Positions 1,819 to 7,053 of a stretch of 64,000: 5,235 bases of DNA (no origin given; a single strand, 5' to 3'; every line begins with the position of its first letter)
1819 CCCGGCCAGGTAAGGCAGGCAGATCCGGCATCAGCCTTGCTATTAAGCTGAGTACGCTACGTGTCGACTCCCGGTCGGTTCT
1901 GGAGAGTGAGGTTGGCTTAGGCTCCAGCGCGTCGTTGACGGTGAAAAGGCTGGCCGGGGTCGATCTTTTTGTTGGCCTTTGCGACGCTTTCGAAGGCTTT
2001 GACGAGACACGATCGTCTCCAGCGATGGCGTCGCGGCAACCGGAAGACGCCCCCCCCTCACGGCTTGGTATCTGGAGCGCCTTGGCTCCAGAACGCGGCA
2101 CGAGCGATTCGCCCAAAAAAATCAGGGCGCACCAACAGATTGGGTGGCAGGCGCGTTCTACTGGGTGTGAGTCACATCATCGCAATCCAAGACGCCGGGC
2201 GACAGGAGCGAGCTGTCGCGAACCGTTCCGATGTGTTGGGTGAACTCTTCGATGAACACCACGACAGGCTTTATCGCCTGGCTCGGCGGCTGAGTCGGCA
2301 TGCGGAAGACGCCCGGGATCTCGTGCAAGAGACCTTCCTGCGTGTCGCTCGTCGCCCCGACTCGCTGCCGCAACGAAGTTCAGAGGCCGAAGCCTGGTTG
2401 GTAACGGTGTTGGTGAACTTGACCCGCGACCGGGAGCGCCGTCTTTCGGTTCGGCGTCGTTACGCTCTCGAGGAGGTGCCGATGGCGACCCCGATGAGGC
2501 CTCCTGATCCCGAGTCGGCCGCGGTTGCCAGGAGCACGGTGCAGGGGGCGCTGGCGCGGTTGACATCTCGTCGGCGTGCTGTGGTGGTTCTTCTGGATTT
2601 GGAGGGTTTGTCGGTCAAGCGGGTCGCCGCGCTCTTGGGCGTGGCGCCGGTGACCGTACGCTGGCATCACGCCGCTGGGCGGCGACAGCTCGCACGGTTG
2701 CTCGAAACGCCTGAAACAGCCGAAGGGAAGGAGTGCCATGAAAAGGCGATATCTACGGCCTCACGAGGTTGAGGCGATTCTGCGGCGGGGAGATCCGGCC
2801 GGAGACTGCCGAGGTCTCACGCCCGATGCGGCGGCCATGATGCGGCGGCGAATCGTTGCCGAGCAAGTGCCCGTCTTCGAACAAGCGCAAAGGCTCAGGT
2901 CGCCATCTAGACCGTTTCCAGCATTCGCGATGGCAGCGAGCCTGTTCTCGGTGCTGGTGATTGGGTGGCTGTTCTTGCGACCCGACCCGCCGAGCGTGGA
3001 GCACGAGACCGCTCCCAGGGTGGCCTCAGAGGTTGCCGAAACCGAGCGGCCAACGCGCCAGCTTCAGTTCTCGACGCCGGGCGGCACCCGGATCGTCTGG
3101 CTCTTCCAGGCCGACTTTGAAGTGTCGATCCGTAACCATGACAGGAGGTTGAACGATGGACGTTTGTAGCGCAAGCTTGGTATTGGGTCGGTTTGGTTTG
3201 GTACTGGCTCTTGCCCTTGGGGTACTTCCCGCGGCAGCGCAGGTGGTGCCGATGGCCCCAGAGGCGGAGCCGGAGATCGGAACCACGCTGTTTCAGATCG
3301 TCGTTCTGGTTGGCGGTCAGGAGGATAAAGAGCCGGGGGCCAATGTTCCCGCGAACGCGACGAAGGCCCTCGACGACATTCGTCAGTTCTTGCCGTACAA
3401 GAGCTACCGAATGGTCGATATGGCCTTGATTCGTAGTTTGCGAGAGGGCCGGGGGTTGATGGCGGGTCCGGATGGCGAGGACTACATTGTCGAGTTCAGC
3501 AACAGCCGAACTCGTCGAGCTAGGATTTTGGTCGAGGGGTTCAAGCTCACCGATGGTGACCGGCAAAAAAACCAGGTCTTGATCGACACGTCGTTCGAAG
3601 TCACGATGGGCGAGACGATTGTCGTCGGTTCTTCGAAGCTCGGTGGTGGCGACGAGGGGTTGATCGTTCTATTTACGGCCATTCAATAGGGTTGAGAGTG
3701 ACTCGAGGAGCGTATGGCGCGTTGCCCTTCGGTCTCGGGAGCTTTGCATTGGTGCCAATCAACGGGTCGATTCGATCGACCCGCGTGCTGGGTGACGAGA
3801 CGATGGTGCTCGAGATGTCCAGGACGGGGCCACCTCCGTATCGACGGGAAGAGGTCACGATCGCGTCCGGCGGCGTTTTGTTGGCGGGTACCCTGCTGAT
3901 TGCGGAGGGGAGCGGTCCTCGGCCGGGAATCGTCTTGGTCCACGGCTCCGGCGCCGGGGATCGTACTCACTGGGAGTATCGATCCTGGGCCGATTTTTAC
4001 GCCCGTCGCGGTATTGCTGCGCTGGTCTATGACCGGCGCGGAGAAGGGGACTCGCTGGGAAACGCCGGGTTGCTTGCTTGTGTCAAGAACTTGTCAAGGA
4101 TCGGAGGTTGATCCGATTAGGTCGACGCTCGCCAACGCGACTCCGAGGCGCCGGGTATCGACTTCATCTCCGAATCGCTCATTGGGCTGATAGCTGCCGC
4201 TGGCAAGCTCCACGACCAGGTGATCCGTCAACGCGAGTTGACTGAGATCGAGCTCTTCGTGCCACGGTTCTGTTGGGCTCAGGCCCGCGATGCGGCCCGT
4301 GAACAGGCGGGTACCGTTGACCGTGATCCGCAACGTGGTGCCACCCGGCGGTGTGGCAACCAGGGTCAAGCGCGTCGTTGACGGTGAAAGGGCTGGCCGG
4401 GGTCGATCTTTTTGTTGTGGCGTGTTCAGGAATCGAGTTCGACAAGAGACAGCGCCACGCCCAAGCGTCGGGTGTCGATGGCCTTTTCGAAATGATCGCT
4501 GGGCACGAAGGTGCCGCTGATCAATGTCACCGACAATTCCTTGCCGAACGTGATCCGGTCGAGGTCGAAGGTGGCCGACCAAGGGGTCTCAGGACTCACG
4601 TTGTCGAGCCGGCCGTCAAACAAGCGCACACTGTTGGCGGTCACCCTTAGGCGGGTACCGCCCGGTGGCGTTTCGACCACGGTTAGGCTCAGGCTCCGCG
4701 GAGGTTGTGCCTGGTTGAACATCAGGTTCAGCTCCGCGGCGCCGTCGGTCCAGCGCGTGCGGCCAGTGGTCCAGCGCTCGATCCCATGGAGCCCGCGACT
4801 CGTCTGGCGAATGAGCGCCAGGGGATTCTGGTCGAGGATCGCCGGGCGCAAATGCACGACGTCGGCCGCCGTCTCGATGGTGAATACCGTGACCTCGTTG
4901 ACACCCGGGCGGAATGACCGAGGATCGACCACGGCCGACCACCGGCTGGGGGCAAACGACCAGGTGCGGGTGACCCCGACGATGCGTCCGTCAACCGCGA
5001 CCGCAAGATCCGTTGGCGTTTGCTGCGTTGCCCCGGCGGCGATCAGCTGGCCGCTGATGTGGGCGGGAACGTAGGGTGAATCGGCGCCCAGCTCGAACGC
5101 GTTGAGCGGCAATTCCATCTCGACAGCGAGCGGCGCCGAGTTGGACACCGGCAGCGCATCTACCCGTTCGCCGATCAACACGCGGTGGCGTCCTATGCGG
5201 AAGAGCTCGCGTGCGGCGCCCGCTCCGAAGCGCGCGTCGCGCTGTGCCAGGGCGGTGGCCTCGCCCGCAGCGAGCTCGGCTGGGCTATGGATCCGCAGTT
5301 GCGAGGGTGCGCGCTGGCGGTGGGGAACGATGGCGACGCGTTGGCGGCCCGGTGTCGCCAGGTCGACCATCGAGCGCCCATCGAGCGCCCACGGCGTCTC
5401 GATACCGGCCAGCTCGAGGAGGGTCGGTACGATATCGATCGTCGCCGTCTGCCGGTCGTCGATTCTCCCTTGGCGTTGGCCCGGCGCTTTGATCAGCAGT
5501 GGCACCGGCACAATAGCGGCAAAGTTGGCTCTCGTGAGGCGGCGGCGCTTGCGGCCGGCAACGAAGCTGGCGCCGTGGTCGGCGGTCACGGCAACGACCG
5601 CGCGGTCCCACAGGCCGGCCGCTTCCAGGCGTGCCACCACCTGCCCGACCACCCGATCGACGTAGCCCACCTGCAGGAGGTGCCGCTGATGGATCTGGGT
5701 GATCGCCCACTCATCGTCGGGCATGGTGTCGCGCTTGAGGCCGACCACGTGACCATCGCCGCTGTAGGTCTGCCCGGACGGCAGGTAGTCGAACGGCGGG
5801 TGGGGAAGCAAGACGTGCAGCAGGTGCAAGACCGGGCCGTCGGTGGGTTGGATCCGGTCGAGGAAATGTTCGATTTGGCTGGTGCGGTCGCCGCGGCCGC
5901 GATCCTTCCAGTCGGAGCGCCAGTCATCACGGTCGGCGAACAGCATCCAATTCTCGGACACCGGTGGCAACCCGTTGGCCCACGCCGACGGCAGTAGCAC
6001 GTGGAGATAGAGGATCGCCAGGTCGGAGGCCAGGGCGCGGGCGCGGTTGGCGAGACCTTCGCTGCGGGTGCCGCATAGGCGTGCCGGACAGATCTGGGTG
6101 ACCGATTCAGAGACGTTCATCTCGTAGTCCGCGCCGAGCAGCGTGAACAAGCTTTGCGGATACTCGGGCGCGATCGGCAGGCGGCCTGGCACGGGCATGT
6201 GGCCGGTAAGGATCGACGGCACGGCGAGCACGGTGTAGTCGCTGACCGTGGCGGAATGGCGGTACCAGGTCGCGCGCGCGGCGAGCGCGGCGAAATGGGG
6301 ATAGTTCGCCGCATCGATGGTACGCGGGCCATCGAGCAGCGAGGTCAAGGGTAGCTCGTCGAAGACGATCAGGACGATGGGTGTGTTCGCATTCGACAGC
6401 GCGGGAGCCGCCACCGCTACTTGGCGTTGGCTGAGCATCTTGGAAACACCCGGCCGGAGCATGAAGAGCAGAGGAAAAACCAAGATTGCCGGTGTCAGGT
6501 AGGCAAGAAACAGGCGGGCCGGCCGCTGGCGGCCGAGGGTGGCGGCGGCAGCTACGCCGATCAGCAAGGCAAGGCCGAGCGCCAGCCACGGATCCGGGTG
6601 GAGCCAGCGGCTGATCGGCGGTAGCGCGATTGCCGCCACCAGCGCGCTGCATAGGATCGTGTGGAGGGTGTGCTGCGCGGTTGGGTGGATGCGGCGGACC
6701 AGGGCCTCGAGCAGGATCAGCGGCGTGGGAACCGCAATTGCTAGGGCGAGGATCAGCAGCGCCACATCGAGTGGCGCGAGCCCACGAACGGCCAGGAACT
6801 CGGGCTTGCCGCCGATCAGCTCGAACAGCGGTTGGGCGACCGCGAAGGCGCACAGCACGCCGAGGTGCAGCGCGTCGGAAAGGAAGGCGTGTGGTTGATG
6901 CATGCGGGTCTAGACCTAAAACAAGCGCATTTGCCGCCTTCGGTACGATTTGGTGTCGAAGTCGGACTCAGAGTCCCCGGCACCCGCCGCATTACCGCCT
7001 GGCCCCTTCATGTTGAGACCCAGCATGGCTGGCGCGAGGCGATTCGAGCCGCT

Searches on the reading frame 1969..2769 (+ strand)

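Call 35: search_protein_families(library=pfam, proteins=[window:1969-2769:+], max_evalue=0.00001)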
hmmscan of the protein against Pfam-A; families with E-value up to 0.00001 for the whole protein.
window:1969-2769:+ (267 aa): 3 families
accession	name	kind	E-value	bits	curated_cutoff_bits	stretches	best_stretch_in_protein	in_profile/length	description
PF04542.20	Sigma70_r2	-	6.3e-15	55.2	24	1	93-159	1-68/71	Sigma-70 region 2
PF08281.18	Sigma70_r4_2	-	5.2e-10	39.3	25.7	1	191-241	4-54/54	Sigma-70, region 4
PF04545.22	Sigma70_r4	-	8e-06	25.7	24.1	0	194-241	1-48/50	Sigma-70, region 4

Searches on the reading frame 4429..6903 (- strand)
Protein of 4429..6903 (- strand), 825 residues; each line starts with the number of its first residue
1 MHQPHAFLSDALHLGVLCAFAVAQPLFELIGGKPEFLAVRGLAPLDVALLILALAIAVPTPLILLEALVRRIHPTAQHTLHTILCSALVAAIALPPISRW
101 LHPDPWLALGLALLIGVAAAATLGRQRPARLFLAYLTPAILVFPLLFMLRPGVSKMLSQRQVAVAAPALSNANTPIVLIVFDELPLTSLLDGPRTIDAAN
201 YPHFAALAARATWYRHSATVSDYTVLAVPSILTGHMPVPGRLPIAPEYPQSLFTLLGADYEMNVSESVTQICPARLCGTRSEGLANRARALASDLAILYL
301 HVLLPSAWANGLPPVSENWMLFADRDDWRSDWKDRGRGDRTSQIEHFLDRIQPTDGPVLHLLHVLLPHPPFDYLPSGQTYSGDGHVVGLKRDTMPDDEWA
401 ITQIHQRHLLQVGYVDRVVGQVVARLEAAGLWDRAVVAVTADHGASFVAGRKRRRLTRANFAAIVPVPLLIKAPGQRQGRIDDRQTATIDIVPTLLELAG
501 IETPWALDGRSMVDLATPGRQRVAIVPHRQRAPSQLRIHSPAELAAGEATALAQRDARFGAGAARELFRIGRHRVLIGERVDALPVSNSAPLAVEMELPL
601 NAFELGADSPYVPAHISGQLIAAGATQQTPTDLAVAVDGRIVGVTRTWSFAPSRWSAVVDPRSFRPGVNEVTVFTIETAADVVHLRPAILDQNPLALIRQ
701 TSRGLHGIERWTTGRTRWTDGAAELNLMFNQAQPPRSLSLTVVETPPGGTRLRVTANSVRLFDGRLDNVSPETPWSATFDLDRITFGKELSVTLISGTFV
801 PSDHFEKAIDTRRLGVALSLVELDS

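Call 34: search_protein_families(library=pfam, proteins=[window:4429-6903:-], max_evalue=0.00001)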
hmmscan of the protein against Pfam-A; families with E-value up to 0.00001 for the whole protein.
window:4429-6903:- (825 aa): 3 families
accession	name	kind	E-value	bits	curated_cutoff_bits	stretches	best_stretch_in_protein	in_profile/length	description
PF00884.28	Sulfatase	-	3.5e-20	72.9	25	1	343-501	149-301/301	Sulfatase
PF01663.27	Phosphodiest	-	4.4e-08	33.6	23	0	409-449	185-225/342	Type I phosphodiesterase / nucleotide pyrophosphatase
PF16347.10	SGSH_C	-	2.3e-06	28.3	29.3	1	465-517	16-69/154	N-sulphoglucosamine sulphohydrolase, C-terminal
